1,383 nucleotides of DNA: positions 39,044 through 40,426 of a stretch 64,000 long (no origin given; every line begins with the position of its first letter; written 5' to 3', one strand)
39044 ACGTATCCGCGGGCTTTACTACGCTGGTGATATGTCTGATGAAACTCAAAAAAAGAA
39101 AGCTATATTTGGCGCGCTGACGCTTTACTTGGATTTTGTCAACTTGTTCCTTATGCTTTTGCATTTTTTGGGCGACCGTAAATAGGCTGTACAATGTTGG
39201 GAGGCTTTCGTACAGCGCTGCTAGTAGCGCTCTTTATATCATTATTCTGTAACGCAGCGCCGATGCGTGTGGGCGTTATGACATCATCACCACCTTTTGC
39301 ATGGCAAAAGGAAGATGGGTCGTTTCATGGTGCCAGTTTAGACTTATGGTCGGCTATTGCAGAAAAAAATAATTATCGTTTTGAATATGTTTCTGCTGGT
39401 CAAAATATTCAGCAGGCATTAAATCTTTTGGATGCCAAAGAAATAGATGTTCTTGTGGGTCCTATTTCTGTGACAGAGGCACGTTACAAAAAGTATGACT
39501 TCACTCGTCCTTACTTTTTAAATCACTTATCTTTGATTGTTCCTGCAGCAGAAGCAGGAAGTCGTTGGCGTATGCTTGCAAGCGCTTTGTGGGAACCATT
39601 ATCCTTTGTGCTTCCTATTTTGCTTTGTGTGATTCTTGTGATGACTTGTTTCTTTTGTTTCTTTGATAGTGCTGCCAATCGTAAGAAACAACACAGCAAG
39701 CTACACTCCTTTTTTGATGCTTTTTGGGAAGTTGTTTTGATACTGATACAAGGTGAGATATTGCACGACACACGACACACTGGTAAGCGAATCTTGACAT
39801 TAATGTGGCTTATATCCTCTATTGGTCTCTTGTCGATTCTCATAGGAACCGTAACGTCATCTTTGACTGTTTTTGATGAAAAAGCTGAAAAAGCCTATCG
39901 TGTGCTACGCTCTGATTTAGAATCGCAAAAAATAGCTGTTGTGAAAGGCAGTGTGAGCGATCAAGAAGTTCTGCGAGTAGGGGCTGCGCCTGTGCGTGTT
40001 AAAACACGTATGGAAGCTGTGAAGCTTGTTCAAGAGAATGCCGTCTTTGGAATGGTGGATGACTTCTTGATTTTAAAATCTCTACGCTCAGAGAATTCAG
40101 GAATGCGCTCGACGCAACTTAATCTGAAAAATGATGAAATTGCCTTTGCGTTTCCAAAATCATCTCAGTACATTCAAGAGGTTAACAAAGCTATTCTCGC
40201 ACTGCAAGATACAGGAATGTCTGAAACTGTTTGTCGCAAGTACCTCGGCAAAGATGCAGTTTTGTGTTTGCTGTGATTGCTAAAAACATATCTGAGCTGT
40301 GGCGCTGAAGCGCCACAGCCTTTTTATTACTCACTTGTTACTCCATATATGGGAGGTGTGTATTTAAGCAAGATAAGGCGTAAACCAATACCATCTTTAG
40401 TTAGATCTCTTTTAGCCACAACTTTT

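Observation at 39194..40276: Prokaryotic ionotropic glutamate receptor-like channel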

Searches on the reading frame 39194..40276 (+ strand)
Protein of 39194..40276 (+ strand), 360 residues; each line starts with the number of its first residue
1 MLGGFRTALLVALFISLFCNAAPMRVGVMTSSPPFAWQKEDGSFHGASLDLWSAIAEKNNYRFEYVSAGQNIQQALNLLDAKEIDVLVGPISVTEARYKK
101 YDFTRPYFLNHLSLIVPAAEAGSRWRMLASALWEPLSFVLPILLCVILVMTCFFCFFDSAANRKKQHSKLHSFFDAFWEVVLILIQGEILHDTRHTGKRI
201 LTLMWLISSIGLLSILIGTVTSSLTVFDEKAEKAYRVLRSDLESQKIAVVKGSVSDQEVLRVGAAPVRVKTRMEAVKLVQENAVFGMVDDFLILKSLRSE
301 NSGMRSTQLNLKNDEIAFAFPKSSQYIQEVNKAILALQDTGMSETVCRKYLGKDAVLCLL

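Call 3: search_protein_families(library=pfam, proteins=[window:39194-40276:+], max_evalue=10)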
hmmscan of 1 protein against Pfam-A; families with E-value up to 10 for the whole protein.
window:39194-40276:+ (360 aa): 6 families
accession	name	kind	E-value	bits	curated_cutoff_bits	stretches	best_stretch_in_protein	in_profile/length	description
PF00497.25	SBP_bac_3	-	5.5e-23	81.6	26.4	1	25-352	2-131/132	Bacterial extracellular solute-binding proteins, family 3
PF00060.32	Lig_chan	-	2.4e-05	24.6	30.8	1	143-230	8-100/146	Ligand-gated ion channel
PF10613.14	Lig_chan-Glu_bd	-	0.00012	22.6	30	1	30-116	8-111/115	Ligated ion channel L-glutamate- and glycine-binding site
PF00119.25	ATP-synt_A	-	0.017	15.5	33.9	1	145-226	3-90/217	ATP synthase A chain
PF22004.1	SPAR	-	0.19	12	27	1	140-173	9-43/75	Small regulatory polypeptide of amino acid response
PF07885.22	Ion_trans_2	-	1.5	9.2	22.5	1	145-224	5-77/79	Ion channel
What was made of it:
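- On Prokaryotic iGluR (GluR0-type architecture; glutamate-gated ion channel superfamily): SBP_bac_3 gives a single match over aa 25-352 covering profile positions 2-131 (call 3). The score is 24.6 bits against a cut-off of 30.8, E 2.4e-5, on aa 143-230 (call 3).
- On K+-selective GluR0 subfamily ('Group 1'): Ion_trans_2 scores 9.2 bits, E 1.5 (call 3).
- Checked: Not a chance ORF: SBP_bac_3 scores E 5.5e-23 (call 3).
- Lig_chan (E 2.4e-5) covers aa 143-230, and Lig_chan-Glu_bd (E 1.2e-4) covers aa 30-116 (call 3). Lig_chan scores 24.6 bits, below Pfam's gathering score of 30.8 (call 3). TVGYG is absent and the Lig_chan score is below threshold (call 3).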

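Call 4: search_protein_families(library=ncbifam, proteins=[window:39194-40276:+], max_evalue=10)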
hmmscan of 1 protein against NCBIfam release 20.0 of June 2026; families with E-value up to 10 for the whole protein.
window:39194-40276:+ (360 aa): 11 families
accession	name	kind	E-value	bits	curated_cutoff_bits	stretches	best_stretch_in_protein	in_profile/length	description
TIGR01096.1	3A0103s03R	subfamily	1.1e-16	61.2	256.35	1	22-351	22-250/250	lysine/arginine/ornithine ABC transporter substrate-binding protein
NF008426.0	PRK11260.1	equivalog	2.4e-16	59.8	312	2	23-121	42-138/266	cystine ABC transporter substrate-binding protein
NF007029.0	PRK09495.1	equivalog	8.7e-14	51.9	303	2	8-120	11-120/248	glutamine ABC transporter substrate-binding protein GlnH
TIGR04262.1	orph_peri_GRRM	subfamily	6.4e-05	22.3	190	2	24-122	3-104/257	extracellular substrate binding-like orphan protein GrrP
NF011586.0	PRK15010.1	equivalog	0.00022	20.9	440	1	22-111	26-113/260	lysine/arginine/ornithine ABC transporter substrate-binding protein ArgT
NF008885.0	PRK11917.1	equivalog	0.00048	19.8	373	1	71-116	89-134/259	bifunctional adhesin/ABC transporter aspartate/glutamate-binding protein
NF011965.0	PRK15437.1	equivalog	0.00058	19.5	459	1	23-116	27-118/260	histidine ABC transporter substrate-binding protein HisJ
NF041765.1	ArtJ_Ecoli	equivalog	0.0028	17.3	510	1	10-114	6-111/243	arginine ABC transporter substrate-binding protein ArtJ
NF041764.1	ArtI_Ecoli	equivalog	0.0045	16.4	522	1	8-112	8-109/243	arginine ABC transporter substrate-binding protein ArtI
NF011583.0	PRK15007.1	subfamily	0.014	14.8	358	1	10-111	9-108/243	arginine ABC transporter substrate-binding protein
NF008112.0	PRK10859.1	equivalog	0.016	13.7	354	1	27-115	46-133/483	membrane-bound lytic murein transglycosylase MltF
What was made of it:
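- On ABC-transporter polar-amino-acid binding protein: The best NCBIfam score is 61 bits against a cut-off of 256 (call 4).
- Closest known: Periplasmic polar-amino-acid binding proteins. Different: All equivalog scores are far below their cut-offs (call 4).
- There is a strong SBP_bac_3 match, and weak sub-threshold NCBIfam hits to GlnH, the cystine SBP and ArgT (calls 3, 4). All NCBIfam SBP scores are far below their cut-offs (61 against 256 bits and similar, call 4).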

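Call 5: search_solved_structures(query=window:39194-40276:+, max_evalue=10, show_alignments=3)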
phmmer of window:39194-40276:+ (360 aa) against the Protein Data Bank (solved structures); distinct sequences matched with E-value up to 10: 255 (the best 60 are shown).
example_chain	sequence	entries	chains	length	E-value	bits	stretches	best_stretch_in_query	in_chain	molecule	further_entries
6h30_A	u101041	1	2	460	4.9e-16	62.1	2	31-121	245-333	Glutamine ABC transporter permease and substrate binding protein protein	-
1iit_A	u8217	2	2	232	1e-15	61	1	21-119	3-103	Slr1257 protein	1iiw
1ii5_A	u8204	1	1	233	1e-15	61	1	21-119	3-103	Slr1257 protein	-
4zv1_A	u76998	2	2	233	6.5e-15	58.4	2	23-116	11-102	AncQR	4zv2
9d5w_A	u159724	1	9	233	1.8e-12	50.4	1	21-116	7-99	Amino acid ABC transporter, periplasmic amino acid-binding portion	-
4h5f_A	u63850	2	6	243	3.9e-10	42.7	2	33-121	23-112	Amino acid ABC superfamily ATP binding cassette transporter, binding protein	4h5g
4g4p_A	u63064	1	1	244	3.7e-09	39.5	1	26-117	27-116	Amino acid ABC transporter, amino acid-binding/permease protein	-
2pyy_A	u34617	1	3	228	3.8e-09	39.4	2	32-123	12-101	Ionotropic glutamate receptor bacterial homologue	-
8hnj_A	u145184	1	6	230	1.7e-08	37.3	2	29-118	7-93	Glutamine ABC transporter, periplasmic glutamine-binding protein GlnH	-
4kqp_A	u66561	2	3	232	2.2e-08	36.9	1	31-126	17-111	Glutamine ABC transporter permease and substrate binding protein protein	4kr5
6wup_A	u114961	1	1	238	2.2e-08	36.9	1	22-121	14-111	Ancestral cyclohexadienyl dehydratase, AncCDT-5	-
1ggg_A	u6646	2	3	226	4e-08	36.1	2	28-118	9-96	GLUTAMINE BINDING PROTEIN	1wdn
4f3p_A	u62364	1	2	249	6.8e-08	35.3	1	23-118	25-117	Glutamine-binding periplasmic protein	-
8eyz_A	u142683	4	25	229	1.1e-07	34.6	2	20-118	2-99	Amino acid ABC transporter substrate-binding protein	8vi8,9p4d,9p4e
6a80_A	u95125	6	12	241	1.5e-07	34.2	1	22-118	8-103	Putative amino acid-binding periplasmic ABC transporter protein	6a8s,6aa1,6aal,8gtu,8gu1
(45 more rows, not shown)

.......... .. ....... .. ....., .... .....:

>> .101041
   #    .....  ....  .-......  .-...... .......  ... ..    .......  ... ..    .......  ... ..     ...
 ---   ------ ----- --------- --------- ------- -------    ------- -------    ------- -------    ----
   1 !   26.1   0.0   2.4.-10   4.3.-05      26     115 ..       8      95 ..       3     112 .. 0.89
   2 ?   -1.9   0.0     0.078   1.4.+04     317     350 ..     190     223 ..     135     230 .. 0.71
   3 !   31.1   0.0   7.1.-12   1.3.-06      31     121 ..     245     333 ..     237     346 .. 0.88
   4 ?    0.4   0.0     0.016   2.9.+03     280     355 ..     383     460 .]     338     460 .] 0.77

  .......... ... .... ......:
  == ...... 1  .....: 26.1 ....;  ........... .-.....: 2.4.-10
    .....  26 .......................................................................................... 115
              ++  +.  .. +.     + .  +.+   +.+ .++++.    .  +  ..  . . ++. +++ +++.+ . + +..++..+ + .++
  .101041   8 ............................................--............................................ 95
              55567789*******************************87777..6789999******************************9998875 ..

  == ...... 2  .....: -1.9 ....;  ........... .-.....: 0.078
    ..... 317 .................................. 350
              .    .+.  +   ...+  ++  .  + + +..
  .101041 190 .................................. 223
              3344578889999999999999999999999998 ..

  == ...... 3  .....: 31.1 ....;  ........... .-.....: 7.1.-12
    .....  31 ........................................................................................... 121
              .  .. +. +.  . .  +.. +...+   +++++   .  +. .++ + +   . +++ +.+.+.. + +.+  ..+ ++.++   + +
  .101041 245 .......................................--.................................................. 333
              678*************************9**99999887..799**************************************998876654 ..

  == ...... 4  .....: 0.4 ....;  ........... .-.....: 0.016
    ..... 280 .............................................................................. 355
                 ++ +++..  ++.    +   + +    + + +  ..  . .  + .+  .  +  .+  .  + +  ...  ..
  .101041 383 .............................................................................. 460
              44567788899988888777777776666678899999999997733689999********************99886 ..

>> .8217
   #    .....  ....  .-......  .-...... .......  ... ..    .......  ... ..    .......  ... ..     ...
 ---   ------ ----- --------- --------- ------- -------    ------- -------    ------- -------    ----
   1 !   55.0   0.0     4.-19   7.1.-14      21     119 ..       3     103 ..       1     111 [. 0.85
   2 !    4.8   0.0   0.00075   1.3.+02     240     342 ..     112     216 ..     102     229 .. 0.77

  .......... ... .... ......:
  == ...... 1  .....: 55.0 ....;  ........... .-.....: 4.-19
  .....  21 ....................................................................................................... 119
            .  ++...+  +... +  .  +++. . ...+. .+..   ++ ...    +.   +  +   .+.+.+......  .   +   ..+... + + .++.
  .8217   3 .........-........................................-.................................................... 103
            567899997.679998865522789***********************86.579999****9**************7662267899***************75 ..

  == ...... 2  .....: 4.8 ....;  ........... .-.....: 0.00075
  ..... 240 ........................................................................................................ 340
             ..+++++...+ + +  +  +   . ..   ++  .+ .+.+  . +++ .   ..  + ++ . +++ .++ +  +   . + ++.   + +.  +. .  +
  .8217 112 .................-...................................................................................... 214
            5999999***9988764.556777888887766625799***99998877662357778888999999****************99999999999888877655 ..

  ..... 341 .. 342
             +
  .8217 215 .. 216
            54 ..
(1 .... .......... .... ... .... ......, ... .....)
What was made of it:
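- Closest known: GluR0. Same: The S1 lobe hits the GluR0 crystal construct at 1e-15 (call 5).
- Closest known: Eukaryotic iGluRs and plant GLRs. Same: phmmer aligns aa 21-352 to GLR3.4 (call 5).
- Closest known: Periplasmic polar-amino-acid binding proteins. Same: The S1 and S2 lobes share the class-3 SBP fold and its ligand-binding motifs (calls 3, 4, 5).
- GLR3.4 aligns over aa 21-352, and GluN1 over aa 81-346 (call 5).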

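Call 6: find_homologous_proteins(query=window:39194-40276:+, max_evalue=0.001)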
Query window:39194-40276:+ (360 aa): 17 proteins with E <= 0.001 among 4633 candidates.
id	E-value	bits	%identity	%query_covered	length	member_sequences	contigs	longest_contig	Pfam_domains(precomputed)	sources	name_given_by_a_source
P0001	1.7e-234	795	100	100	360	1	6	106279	PF00497.26,PF00060.33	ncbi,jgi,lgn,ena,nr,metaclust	ncbi:MAG: transporter substrate-binding domain-containing protein [Alphaproteobacteria bacterium]|nr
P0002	9.8e-156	536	69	96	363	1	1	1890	PF00497.26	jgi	-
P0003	2.1e-135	469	58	98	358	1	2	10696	PF00497.26,PF00060.33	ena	-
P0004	1.2e-134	467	58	100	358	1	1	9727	PF00497.26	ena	-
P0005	1.3e-132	460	59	100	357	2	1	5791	PF00497.26,PF00060.33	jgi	-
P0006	1.8e-128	447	57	94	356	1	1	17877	PF00497.26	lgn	-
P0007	1.6e-122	427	56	94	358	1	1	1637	PF00497.26,PF00060.33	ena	-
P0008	1.0e-120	421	55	96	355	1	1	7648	PF00497.26,PF00060.33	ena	-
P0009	2.0e-97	344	50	98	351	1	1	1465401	PF00497.26,PF00060.33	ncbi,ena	-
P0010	1.2e-86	309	45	97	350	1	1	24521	PF00497.26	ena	-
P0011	3.1e-48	183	30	94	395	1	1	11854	PF00497.26,PF00060.33,PF10613.15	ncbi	-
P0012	7.1e-17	80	26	91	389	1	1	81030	PF00497.26,PF00060.33,PF00520.38,PF10613.15,PF07885.23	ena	-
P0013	1.3e-16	79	24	96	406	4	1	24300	PF00497.26,PF00060.33,PF10613.15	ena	-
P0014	2.7e-16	78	23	95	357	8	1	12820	PF00497.26,PF00060.33,PF10613.15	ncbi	-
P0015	2.9e-16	78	23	90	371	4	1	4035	PF00497.26,PF00060.33,PF00520.38,PF10613.15,PF07885.23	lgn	-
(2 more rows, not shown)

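Call 10: find_encoding_contigs(protein=P0001, flank=6000, max_places=4)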
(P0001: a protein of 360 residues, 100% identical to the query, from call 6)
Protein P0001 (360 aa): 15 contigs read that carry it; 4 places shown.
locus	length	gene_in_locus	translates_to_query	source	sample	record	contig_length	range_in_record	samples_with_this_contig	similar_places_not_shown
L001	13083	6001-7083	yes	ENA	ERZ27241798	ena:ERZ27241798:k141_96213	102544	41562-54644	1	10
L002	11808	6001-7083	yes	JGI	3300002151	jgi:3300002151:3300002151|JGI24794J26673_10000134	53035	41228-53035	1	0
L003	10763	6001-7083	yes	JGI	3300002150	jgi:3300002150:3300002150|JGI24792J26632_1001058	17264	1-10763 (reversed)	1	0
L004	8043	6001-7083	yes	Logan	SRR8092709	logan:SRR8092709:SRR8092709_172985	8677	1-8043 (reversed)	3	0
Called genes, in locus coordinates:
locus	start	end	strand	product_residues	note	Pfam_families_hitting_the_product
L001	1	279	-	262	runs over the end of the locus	PF00557:Peptidase_M24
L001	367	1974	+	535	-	-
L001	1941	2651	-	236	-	PF17746:SfsA_N, PF03749:SfsA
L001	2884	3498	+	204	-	PF00163:Ribosomal_S4, PF01479:S4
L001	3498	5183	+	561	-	PF03485:Arg_tRNA_synt_N, PF00750:tRNA-synt_1d, PF05746:DALR_1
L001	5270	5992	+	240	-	PF01027:Bax1-I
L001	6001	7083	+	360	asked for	PF00497:SBP_bac_3, PF00060:Lig_chan (faint)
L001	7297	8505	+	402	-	-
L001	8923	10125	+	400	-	-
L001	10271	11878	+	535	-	-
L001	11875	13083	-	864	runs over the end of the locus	PF00133:tRNA-synt_1, PF09334:tRNA-synt_1g (weak), PF13603:tRNA-synt_1_2 (faint), PF09334:tRNA-synt_1g, PF08264:Anticodon_1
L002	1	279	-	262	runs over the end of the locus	PF00557:Peptidase_M24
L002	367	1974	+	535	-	-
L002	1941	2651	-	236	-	PF17746:SfsA_N, PF03749:SfsA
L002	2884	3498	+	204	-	PF00163:Ribosomal_S4, PF01479:S4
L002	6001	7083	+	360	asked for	PF00497:SBP_bac_3, PF00060:Lig_chan (faint)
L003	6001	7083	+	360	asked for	PF00497:SBP_bac_3, PF00060:Lig_chan (faint)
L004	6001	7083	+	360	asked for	PF00497:SBP_bac_3, PF00060:Lig_chan (faint)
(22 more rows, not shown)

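Call 11: find_encoding_contigs(protein=P0009, flank=8000, max_places=3)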
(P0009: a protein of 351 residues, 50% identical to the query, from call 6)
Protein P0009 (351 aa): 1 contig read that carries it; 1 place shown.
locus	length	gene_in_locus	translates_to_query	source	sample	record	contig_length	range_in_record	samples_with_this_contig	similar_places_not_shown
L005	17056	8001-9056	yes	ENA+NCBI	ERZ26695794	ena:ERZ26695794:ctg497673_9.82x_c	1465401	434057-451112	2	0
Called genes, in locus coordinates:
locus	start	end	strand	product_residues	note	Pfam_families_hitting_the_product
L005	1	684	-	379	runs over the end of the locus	-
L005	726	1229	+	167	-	PF00075:RNase_H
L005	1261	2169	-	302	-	PF13145:Rotamase_2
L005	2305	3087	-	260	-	PF00557:Peptidase_M24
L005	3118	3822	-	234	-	PF17746:SfsA_N, PF03749:SfsA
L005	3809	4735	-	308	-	PF00348:polyprenyl_synt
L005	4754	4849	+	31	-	-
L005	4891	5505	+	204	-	PF00163:Ribosomal_S4, PF01479:S4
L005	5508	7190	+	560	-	PF03485:Arg_tRNA_synt_N, PF00750:tRNA-synt_1d, PF05746:DALR_1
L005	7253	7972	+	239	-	PF01027:Bax1-I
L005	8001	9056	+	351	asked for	PF00497:SBP_bac_3, PF00060:Lig_chan (weak)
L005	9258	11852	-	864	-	PF00133:tRNA-synt_1, PF01406:tRNA-synt_1e (faint), PF09334:tRNA-synt_1g, PF13603:tRNA-synt_1_2 (weak), PF09334:tRNA-synt_1g, PF08264:Anticodon_1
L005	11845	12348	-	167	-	PF10691:DUF2497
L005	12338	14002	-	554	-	PF02321:OEP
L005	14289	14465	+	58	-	-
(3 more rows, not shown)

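Call 25: predict_structure(alignment_id=A1)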
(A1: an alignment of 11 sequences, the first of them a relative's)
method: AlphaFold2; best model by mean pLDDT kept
length: 360 residues; sequences in the alignment: 11
mean_pLDDT: 80.1   pTM: 0.46
mean pLDDT of the five models: 80.1, 78.6, 78.3, 77.3, 62.7
residues with pLDDT >= 90: 84; 70-90: 203; 50-70: 67; < 50: 6
segments of 3 or more residues with pLDDT < 50: 312-314
pLDDT, mean of each block of 10 residues (from residue 1): 70 68 89 85 91 92 93 91 92 77 69 72 69 84 91 87 73 88 77 77 88 87 76 60 82 73 84 90 86 75 71 67 89 84 81 57
secondary structure, 60 per line:
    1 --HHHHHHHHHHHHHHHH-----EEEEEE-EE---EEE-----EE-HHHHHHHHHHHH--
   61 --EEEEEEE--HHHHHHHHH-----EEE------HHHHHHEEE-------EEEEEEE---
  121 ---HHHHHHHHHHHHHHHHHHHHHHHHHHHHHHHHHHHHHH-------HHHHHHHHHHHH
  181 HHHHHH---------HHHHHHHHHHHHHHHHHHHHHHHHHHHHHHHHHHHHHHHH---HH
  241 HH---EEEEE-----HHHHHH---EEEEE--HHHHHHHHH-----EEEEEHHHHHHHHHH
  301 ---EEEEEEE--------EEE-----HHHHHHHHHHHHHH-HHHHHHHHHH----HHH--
elements in order: H3-18 E24-29 E36-38 H47-58 E63-69 H72-80 E86-88 H95-100 E101-103 E111-117 H124-161 H169-186 H196-235 H239-242 E246-250 H256-261 E265-269 H272-280 E286-290 H291-300 E304-310 E319-321 H327-340 H342-351
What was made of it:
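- On Prokaryotic iGluR (GluR0-type architecture; glutamate-gated ion channel superfamily): AF2 predicts helices 124-161, 169-186 and 196-235 between the two lobes (call 25).
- On ABC-transporter polar-amino-acid binding protein: The fold is interrupted (call 25).
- AF2 (pLDDT 80) predicts helices 124-161, 169-186 and 196-235 (call 25). There is no cytoplasmic domain that could pass on a signal (call 25).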

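Call 28: fold_search(model_id=the predicted structure, library=pdb)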
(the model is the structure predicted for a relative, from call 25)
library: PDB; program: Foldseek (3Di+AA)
matches with E <= 10: 1771; with E <= 0.001: 1325
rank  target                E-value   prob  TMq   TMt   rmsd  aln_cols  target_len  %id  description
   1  9hpc_A                1.4e-16  1.00  0.39  0.35  17.7       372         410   15  The TMD and the LBD region of the AMPAR complex GluA3- TARP gamma2 in the apo state. (released 2025-07-09)
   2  9rn4_A                2.0e-16  1.00  0.33  0.30  17.8       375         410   17  GluA4 in complex with TARP-2, desensitized state, structure of TMD/LBD domains (released 2025-09-24)
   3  9qfh_D                3.2e-16  1.00  0.33  0.17  17.4       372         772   16  The composite map of of the AMPAR complex GluA3- TARP gamma2 in the apo state. (released 2025-07-09)
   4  9rn4_B                3.8e-16  1.00  0.33  0.30  17.3       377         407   16  GluA4 in complex with TARP-2, desensitized state, structure of TMD/LBD domains (released 2025-09-24)
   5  9b5z_A                4.8e-16  1.00  0.36  0.33  18.8       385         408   16  GluA2 flip Q in complex with TARPgamma2 at pH8, consensus structure of LBD-TMD-TARPgamma2 (released 2024-07-31)
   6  5vov_A                5.4e-16  1.00  0.36  0.33  18.7       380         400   16  Structure of AMPA receptor-TARP complex (released 2017-07-12)
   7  8vj6_A                5.7e-16  1.00  0.36  0.19  17.9       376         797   15  GluA2 bound to GYKI-52466 and Glutamate, Inhibited State 1 (released 2024-06-05)
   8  8ayl_B                5.7e-16  1.00  0.34  0.31  18.1       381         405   16  Resting state GluA1/A2 AMPA receptor in complex with TARP gamma 8 and ligand JNJ-61432059 (released 2023-04-19)
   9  7oca_A                6.1e-16  1.00  0.35  0.19  17.8       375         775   17  Resting state full-length GluA1/A2 heterotertramer in complex with TARP gamma 8 and CNIH2 (released 2021-06-09)
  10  9b61_A                6.4e-16  1.00  0.36  0.33  17.8       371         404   16  GluA2 flip Q in complex with TARPgamma2 at pH5, consensus structure of LBD-TMD-TARPgamma2 (released 2024-07-31)
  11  9hpc_C                7.6e-16  1.00  0.38  0.35  17.6       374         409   15  The TMD and the LBD region of the AMPAR complex GluA3- TARP gamma2 in the apo state. (released 2025-07-09)
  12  7oce_A                8.1e-16  1.00  0.35  0.32  17.9       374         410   17  Resting state GluA1/A2 AMPA receptor in complex with TARP gamma 8 and CNIH2 (LBD-TMD) (released 2021-06-09)
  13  9hpk_C                1.1e-15  1.00  0.37  0.34  18.1       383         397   16  Open state TMD-LBD of the GluA3(R439G) with TARP gamma2 (released 2025-07-09)
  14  8c1r_A                1.1e-15  1.00  0.35  0.32  17.9       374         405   15  Resting state homomeric GluA2 F231A mutant AMPA receptor in complex with TARP gamma-2 (released 2023-08-30)
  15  9rn4_C                1.1e-15  1.00  0.32  0.28  18.2       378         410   16  GluA4 in complex with TARP-2, desensitized state, structure of TMD/LBD domains (released 2025-09-24)
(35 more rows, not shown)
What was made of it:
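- Closest known: Eukaryotic iGluRs and plant GLRs. Same: The best PDB fold matches are AMPA, kainate and delta receptor chains (call 28).
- The top 50 Foldseek PDB hits are all AMPA, kainate or delta receptor LBD-TMD chains, at E about 1e-16 (call 28). This probably reflects the lobe-to-membrane orientation in a monomer model, which has pTM 0.46 (calls 25, 28).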
